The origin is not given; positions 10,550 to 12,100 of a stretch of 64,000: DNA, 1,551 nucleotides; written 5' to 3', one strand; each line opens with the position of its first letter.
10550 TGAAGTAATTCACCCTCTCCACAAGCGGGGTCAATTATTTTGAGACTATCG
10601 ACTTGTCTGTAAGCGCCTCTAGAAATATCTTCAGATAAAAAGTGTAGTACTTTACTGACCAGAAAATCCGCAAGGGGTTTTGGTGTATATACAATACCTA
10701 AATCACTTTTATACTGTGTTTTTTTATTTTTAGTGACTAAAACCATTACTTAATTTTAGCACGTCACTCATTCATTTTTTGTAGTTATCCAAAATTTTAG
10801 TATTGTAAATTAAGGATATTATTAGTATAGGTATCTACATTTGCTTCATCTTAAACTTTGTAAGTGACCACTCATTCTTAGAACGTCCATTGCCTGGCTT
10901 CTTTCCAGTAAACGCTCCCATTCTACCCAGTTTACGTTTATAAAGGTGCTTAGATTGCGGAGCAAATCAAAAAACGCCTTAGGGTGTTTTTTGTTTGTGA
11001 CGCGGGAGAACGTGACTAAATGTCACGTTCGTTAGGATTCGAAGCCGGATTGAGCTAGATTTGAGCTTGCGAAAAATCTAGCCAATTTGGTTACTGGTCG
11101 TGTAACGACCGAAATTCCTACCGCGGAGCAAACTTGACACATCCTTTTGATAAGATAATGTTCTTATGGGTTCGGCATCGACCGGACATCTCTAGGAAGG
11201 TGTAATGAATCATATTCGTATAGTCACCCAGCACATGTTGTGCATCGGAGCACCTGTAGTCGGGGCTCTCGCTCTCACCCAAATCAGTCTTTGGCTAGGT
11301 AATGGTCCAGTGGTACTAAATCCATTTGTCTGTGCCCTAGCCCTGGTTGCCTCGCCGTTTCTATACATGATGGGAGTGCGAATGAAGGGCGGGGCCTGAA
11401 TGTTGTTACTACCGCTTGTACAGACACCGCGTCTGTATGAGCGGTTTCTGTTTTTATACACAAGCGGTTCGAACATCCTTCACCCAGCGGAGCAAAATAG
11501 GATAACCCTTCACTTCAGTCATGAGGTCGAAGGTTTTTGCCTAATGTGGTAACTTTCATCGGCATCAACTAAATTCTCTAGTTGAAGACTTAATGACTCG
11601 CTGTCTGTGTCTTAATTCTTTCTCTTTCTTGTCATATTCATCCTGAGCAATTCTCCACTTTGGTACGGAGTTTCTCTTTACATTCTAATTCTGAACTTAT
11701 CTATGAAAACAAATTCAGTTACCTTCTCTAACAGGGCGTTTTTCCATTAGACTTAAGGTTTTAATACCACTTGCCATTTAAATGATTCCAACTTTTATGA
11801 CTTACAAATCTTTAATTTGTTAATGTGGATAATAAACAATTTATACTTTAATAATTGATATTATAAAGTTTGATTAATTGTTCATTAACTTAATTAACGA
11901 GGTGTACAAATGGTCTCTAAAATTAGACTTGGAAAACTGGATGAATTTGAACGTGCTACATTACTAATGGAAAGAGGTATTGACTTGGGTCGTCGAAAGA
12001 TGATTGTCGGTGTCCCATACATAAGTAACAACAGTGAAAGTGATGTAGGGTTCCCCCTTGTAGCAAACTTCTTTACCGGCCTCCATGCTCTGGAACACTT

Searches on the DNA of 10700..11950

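Call 89: search_rna_families(source=window, start=10700, end=11950, threshold=evalue, max_evalue=1)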
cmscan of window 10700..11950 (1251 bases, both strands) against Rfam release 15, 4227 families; matches with E-value up to 1: 0.
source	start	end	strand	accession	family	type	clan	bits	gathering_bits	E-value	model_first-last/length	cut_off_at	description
